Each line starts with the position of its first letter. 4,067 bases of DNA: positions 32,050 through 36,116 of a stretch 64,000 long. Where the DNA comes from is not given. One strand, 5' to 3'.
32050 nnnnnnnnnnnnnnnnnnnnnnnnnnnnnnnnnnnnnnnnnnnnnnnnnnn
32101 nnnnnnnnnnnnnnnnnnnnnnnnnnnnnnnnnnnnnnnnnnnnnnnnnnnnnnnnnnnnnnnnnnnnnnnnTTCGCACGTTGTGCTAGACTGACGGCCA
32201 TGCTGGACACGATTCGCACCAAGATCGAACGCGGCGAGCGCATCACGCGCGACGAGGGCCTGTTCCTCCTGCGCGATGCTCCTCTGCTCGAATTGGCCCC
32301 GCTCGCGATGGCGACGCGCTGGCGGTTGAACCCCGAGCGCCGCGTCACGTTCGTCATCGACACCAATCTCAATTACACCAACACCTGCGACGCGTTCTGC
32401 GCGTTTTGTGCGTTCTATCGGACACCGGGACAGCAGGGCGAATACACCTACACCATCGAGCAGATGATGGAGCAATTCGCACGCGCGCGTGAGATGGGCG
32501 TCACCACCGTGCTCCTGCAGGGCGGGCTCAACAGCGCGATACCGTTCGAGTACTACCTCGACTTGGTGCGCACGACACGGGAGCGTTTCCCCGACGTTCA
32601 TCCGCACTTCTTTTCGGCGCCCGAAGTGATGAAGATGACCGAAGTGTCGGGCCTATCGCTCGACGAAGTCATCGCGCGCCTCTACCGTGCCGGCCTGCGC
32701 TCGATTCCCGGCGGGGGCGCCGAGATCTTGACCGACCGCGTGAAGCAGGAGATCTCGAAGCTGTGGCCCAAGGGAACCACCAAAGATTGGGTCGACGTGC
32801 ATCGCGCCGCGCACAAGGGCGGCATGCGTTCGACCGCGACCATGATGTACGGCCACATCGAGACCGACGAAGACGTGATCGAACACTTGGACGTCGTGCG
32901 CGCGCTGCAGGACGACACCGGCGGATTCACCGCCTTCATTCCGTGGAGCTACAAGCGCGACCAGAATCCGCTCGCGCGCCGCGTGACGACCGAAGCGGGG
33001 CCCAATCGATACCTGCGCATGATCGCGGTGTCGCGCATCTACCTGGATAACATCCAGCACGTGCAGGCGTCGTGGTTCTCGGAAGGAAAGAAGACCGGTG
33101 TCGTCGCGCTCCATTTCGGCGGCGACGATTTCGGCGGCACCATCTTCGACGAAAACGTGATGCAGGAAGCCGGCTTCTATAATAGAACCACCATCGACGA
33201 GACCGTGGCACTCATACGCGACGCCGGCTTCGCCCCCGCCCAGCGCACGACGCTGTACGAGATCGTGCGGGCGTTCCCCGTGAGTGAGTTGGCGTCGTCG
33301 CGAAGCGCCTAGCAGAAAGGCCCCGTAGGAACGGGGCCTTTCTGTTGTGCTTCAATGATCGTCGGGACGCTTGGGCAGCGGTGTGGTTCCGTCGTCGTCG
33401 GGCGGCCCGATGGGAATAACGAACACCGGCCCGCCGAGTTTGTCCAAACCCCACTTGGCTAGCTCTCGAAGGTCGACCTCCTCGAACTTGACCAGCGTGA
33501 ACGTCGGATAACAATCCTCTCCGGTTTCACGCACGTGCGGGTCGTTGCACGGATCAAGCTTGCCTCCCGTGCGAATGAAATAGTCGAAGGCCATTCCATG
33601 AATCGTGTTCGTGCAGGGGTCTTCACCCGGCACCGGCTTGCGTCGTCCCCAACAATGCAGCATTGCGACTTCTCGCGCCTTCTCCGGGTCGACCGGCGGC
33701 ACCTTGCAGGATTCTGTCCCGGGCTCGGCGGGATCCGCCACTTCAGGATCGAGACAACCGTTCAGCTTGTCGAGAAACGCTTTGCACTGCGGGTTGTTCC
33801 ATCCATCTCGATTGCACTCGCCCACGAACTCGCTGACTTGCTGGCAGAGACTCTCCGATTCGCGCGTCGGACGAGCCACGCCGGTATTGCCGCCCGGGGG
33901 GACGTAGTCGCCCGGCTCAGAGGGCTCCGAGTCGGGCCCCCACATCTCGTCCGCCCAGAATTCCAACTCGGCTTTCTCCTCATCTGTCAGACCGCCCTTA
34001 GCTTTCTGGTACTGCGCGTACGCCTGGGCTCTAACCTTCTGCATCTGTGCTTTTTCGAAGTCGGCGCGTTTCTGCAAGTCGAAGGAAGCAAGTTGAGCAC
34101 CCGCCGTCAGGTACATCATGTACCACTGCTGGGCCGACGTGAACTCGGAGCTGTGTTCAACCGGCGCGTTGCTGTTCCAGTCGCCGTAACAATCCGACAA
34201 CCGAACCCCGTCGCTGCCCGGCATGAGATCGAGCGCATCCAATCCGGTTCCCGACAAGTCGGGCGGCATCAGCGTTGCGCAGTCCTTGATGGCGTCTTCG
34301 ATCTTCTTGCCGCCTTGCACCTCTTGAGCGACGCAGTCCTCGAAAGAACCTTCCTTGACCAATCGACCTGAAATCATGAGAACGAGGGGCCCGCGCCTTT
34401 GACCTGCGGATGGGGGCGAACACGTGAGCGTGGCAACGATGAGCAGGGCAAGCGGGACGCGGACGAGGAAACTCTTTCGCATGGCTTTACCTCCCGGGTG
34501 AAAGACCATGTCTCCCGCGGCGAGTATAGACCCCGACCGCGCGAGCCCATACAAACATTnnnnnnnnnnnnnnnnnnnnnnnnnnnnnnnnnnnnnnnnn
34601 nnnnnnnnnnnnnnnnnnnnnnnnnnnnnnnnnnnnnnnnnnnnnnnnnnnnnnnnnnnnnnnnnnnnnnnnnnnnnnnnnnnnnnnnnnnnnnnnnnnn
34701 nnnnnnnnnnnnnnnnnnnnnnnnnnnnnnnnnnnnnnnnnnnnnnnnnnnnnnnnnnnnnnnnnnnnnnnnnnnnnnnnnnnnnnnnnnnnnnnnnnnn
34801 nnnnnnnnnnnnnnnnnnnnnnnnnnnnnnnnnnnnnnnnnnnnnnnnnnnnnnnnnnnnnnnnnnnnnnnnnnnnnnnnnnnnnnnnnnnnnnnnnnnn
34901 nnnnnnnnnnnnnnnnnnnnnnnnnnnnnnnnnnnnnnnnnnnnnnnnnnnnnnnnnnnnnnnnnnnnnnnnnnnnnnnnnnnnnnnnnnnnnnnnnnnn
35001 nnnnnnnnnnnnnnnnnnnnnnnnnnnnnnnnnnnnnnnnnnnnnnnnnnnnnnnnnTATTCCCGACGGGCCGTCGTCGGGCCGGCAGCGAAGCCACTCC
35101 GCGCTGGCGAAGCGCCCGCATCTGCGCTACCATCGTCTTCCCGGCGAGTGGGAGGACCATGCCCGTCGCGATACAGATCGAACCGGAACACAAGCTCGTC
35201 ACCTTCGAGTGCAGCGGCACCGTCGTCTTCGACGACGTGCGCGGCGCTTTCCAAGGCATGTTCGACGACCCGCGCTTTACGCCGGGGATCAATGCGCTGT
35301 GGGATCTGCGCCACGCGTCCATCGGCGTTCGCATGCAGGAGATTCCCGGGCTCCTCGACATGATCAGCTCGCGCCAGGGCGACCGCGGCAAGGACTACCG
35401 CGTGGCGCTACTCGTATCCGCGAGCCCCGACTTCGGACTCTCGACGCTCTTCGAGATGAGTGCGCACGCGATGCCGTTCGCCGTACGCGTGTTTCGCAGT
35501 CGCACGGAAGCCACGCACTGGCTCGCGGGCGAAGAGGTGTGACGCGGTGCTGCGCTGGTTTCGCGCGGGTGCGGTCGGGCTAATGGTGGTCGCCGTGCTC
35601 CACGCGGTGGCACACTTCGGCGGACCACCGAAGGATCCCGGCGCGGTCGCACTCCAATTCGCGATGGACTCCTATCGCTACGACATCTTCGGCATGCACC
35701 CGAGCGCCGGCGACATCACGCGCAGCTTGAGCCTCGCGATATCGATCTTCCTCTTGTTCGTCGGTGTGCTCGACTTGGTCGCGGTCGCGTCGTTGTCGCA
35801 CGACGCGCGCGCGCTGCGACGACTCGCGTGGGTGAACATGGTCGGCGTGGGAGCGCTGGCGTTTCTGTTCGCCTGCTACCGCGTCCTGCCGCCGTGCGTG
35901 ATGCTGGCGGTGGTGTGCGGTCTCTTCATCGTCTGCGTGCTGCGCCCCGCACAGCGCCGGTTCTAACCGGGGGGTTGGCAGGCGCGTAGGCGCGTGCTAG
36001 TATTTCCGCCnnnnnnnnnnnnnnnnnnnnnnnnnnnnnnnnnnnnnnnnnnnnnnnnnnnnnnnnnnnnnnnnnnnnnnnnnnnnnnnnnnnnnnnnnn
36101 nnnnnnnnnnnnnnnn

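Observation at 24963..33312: Six-gene hyf/hyc-like membrane complex whose large subunit has lost all four [NiFe]-ligating cysteines (Ehr-type), followed by a menaquinone radical-SAM gene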

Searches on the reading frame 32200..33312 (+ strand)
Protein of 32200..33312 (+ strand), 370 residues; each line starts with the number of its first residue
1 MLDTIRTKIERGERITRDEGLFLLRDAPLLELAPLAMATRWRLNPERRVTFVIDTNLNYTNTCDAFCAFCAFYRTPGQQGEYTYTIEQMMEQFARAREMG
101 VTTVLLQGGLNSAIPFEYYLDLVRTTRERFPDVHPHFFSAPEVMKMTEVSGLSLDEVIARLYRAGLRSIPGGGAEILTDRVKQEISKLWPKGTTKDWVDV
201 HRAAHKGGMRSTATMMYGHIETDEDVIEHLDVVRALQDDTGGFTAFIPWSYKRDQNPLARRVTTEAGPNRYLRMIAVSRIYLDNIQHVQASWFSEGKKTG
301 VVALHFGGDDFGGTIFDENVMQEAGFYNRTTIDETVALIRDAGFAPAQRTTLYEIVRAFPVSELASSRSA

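Call 4: search_protein_families(library=pfam, proteins=[window:32200-33312:+])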
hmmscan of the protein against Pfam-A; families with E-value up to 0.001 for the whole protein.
window:32200-33312:+ (370 aa): 2 families
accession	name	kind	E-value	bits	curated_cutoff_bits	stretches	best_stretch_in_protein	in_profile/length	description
PF19288.4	CofH_C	-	9.1e-31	106.7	27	1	242-355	3-118/125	CofH/MqnC C-terminal region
PF04055.27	Radical_SAM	-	3.1e-20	73.4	29.5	1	58-231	2-164/166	Radical SAM superfamily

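Call 5: search_protein_families(library=ncbifam, proteins=[window:32200-33312:+])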
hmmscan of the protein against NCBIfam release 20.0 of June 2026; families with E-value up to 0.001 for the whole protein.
window:32200-33312:+ (370 aa): 13 families
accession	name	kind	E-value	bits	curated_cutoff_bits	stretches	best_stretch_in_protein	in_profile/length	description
TIGR03699.1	menaquin_MqnC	equivalog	1.2e-131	438.6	428.1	1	13-356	1-342/342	cyclic dehypoxanthinyl futalosine synthase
NF006277.0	PRK08445.1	equivalog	6.9e-107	357.3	576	1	13-359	2-348/348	dehypoxanthine futalosine cyclase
TIGR00423.1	TIGR00423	subfamily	1.3e-101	340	260.25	1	49-356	1-310/310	CofH family radical SAM protein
TIGR03700.1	mena_SCO4494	equivalog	5.3e-100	334.8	434.55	1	5-356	1-351/351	aminofutalosine synthase MqnE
NF005609.0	PRK07360.1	equivalog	3.7e-95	318.8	426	1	3-357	9-369/374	7,8-didemethyl-8-hydroxy-5-deazariboflavin synthase subunit CofH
TIGR03551.1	F420_cofH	equivalog_domain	5.6e-90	301.6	374.1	1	18-356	4-345/345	5-amino-6-(D-ribitylamino)uracil--L-tyrosine 4-hydroxyphenyl transferase CofH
NF006687.0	PRK09234.1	equivalog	1.4e-79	268.3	1018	1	4-358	481-839/849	bifunctional FO biosynthesis protein CofGH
NF006276.0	PRK08444.1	equivalog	2.2e-72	244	560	1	5-359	3-353/353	aminofutalosine synthase MqnE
NF004580.0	PRK05926.1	equivalog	6.9e-55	186.8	583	1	48-346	62-362/370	hypothetical protein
NF004884.0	PRK06245.1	equivalog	7.3e-10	38.2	209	1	45-109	7-69/340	7,8-didemethyl-8-hydroxy-5-deazariboflavin synthase subunit CofG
TIGR03550.1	F420_cofG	equivalog_domain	1.9e-08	33.9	213.35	1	58-109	9-60/322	7,8-didemethyl-8-hydroxy-5-deazariboflavin synthase CofG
TIGR03956.1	rSAM_HydE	equivalog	7.7e-08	31.9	254.6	1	55-133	51-129/340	[FeFe] hydrogenase H-cluster radical SAM maturase HydE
TIGR02351.2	thiH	equivalog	0.00067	18.8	380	1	56-133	76-153/364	2-iminoacetate synthase ThiH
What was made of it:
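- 32200..33312 (+): MqnC (cyclic dehypoxanthinyl futalosine synthase), 27 nt downstream. A neighbour, not a conserved part of the complex. TIGR03699 438.6 bits, above the 428.1 cutoff (call 5).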

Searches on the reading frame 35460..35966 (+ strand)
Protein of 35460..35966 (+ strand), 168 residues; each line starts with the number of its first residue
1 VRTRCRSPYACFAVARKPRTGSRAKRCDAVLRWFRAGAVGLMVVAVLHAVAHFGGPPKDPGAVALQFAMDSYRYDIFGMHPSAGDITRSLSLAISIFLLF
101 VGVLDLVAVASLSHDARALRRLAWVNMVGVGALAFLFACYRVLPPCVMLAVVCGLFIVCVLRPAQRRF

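Call 27: search_protein_families(library=ncbifam, proteins=[window:35460-35966:+], max_evalue=0.001)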
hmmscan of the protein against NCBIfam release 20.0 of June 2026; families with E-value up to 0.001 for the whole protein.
window:35460-35966:+ (168 aa): 1 family
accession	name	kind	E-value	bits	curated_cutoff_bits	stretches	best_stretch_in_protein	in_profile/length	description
NF047765.1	LIC_13387_fam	subfamily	1.3e-18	66.9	33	1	33-159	2-129/131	LIC_13387 family protein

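Call 50: search_protein_families(library=pfam, proteins=[window:35460-35966:+], max_evalue=0.01)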
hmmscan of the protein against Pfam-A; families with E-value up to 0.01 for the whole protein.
window:35460-35966:+ (168 aa): 0 families
